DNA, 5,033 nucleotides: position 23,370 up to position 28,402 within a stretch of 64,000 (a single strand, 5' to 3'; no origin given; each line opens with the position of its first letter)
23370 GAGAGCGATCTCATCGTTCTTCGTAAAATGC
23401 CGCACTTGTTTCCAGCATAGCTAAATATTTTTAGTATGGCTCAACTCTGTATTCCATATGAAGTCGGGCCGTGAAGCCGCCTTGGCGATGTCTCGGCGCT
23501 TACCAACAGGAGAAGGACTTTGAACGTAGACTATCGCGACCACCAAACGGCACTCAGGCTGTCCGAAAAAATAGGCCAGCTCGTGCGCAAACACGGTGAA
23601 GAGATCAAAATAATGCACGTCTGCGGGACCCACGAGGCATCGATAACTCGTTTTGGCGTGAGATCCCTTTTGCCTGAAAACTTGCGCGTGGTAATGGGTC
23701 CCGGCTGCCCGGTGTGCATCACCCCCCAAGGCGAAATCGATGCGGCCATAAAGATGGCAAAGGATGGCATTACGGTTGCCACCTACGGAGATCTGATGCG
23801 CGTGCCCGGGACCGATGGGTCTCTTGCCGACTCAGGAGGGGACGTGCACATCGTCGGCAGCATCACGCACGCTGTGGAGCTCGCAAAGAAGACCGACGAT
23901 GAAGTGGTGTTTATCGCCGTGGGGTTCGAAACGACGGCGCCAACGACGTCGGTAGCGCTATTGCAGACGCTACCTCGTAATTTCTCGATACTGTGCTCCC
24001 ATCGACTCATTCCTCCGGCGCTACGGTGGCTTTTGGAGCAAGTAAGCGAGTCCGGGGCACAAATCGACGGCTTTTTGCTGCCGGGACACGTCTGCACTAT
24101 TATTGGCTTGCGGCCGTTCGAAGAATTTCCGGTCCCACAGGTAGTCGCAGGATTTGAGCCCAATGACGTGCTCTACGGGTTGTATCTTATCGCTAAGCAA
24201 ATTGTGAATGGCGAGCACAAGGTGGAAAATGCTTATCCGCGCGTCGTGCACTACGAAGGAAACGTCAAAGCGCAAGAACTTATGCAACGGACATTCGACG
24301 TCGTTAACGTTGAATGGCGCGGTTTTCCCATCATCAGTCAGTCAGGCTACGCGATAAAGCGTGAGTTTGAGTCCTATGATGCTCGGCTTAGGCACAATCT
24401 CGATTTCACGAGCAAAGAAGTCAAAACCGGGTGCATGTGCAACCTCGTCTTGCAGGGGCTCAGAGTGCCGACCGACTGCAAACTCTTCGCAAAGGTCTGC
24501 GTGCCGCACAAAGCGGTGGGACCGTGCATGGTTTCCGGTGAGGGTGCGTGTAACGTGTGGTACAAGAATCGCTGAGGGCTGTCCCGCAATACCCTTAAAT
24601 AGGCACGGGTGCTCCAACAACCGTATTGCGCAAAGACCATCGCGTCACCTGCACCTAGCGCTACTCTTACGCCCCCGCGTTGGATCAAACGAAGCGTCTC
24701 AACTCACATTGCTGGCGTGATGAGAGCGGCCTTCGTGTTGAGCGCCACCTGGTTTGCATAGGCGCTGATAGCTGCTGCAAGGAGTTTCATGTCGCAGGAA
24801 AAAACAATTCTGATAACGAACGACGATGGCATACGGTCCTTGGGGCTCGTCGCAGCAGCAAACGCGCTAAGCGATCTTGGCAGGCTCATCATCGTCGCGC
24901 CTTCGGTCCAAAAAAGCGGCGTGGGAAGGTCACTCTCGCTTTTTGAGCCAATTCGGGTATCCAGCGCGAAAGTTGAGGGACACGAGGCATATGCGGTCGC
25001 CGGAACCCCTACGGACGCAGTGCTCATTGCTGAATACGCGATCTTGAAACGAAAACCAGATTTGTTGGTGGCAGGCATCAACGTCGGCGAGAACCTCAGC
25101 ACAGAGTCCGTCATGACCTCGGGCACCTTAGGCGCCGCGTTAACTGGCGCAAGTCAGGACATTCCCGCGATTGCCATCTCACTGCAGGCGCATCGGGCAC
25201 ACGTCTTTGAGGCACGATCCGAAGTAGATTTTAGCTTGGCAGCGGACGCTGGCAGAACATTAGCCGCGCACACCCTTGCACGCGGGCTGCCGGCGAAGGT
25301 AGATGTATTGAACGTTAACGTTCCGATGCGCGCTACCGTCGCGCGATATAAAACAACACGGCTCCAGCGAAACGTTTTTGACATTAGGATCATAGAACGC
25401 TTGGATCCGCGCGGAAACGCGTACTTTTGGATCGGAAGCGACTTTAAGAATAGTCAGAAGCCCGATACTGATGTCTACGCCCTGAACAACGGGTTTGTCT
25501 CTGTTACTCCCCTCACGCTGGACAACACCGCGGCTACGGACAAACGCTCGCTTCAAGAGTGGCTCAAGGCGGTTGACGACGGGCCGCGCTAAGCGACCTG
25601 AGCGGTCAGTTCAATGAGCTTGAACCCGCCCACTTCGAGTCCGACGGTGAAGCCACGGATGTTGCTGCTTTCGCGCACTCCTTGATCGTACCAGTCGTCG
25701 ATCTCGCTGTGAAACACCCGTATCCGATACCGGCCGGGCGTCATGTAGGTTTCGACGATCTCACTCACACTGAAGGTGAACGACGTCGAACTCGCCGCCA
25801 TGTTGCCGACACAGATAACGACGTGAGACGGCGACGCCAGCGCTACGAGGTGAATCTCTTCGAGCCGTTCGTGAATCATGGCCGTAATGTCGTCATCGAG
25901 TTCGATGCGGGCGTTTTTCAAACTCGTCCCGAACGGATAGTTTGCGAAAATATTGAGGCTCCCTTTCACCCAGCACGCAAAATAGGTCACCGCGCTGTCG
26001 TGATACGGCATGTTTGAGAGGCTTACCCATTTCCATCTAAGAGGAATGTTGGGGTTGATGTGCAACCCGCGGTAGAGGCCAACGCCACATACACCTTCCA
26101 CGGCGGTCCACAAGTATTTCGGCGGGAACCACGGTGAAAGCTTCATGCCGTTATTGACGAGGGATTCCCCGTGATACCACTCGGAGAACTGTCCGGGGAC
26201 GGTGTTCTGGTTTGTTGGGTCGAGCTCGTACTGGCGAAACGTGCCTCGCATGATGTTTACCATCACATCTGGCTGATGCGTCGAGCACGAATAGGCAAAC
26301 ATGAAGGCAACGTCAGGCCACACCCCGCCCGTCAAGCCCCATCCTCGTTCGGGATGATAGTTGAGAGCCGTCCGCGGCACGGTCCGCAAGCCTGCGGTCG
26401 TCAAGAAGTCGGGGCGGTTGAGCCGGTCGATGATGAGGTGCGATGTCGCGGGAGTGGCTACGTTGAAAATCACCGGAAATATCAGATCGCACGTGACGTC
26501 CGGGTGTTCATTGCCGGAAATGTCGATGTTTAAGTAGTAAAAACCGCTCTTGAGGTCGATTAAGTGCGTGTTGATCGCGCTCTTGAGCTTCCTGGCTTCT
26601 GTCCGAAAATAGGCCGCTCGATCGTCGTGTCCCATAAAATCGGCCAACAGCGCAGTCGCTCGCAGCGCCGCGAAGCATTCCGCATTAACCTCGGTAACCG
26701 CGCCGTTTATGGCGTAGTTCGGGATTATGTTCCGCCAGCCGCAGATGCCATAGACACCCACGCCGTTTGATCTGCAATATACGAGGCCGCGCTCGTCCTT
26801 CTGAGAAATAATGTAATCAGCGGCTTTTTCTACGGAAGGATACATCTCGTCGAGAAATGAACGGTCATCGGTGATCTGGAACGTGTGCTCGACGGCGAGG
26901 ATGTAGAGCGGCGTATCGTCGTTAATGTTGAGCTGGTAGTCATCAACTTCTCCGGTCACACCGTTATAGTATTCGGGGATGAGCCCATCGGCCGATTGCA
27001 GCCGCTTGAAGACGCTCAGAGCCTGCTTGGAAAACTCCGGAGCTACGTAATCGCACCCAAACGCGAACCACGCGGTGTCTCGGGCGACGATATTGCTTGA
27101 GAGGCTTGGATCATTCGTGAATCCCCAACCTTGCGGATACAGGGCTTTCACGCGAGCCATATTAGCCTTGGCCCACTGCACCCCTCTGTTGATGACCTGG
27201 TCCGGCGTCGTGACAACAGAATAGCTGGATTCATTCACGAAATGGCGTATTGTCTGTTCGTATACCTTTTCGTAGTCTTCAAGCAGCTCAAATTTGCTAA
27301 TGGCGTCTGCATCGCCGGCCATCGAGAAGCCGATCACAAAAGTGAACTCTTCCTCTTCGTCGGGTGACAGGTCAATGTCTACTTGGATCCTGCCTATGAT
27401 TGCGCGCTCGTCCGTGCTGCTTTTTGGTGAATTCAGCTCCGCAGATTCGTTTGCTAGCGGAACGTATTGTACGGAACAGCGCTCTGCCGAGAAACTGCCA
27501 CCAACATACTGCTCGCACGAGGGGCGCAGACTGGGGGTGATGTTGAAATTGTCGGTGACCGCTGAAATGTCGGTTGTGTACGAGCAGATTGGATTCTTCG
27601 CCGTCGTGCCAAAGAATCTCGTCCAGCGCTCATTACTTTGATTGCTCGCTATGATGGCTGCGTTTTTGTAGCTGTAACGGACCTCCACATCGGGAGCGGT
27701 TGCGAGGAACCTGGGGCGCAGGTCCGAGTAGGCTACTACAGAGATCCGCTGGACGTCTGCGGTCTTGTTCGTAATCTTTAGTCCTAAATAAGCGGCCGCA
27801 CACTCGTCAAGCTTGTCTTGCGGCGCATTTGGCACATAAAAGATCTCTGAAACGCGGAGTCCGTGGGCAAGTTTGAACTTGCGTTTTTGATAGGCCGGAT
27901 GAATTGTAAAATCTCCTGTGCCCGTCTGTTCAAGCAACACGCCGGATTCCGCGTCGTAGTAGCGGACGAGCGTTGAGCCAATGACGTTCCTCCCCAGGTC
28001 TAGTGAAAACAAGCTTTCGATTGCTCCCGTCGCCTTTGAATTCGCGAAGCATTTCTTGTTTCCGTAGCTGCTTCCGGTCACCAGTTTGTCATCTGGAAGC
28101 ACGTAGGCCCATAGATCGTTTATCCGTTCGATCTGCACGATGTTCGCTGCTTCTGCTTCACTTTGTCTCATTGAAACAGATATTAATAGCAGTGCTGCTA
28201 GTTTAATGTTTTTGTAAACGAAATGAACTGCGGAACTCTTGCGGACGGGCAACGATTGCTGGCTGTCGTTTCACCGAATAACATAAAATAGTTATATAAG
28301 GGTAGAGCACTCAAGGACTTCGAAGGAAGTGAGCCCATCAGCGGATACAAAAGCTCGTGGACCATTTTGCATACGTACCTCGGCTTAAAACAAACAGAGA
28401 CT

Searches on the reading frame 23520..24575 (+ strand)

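Call 52: search_protein_families(library=pfam, proteins=[window:23520-24575:+], max_evalue=0.00001)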
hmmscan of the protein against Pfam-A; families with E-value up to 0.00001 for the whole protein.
window:23520-24575:+ (351 aa): 1 family
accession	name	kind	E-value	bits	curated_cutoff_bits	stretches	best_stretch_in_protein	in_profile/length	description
PF01924.21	HypD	-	2.7e-128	428.4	25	1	11-350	3-350/351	Hydrogenase formation hypA family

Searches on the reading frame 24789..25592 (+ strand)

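Call 52: search_protein_families(library=pfam, proteins=[window:24789-25592:+], max_evalue=0.00001)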
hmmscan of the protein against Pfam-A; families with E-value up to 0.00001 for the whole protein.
window:24789-25592:+ (267 aa): 1 family
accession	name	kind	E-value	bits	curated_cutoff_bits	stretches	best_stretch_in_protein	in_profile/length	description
PF01975.23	SurE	-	1.5e-49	168.8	22.1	1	7-195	1-185/189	Survival protein SurE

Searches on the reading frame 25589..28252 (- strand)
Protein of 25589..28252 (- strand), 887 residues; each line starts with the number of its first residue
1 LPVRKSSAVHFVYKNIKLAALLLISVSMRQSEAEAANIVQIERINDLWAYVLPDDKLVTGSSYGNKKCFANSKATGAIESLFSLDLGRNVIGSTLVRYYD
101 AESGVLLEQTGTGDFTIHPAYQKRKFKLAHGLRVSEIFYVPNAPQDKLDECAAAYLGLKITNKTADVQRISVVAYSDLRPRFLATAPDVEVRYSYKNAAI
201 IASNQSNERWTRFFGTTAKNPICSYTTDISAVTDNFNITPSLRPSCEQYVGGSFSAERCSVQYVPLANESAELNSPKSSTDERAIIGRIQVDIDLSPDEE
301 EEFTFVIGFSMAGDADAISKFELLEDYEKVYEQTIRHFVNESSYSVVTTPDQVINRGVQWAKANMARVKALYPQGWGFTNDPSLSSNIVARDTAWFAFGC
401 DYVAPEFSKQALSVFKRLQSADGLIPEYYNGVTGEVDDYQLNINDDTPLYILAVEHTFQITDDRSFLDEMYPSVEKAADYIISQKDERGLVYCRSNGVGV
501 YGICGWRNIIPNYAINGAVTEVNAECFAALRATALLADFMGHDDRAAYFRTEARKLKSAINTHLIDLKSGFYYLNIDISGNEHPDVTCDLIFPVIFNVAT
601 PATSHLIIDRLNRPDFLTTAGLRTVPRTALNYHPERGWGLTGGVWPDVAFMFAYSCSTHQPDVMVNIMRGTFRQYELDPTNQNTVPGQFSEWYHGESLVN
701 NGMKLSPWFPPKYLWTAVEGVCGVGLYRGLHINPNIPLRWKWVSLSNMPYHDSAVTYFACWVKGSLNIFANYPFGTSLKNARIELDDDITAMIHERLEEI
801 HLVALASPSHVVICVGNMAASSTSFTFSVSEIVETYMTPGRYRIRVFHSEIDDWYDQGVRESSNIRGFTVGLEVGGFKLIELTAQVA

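Call 52: search_protein_families(library=pfam, proteins=[window:25589-28252:-], max_evalue=0.00001)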
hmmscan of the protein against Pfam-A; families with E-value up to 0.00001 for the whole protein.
window:25589-28252:- (887 aa): 3 families
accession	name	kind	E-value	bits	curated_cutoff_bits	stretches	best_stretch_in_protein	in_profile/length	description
PF22422.2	MGH1-like_GH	-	2.4e-16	60.7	27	1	521-660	174-312/356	Mannosylglycerate hydrolase MGH1-like glycoside hydrolase domain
PF17389.8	Bac_rhamnosid6H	-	1.6e-08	34.6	24.5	1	410-577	67-219/339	Bacterial alpha-L-rhamnosidase 6 hairpin glycosidase domain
PF06202.20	GDE_C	-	2.6e-07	30.4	21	1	409-634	50-277/367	Amylo-alpha-1,6-glucosidase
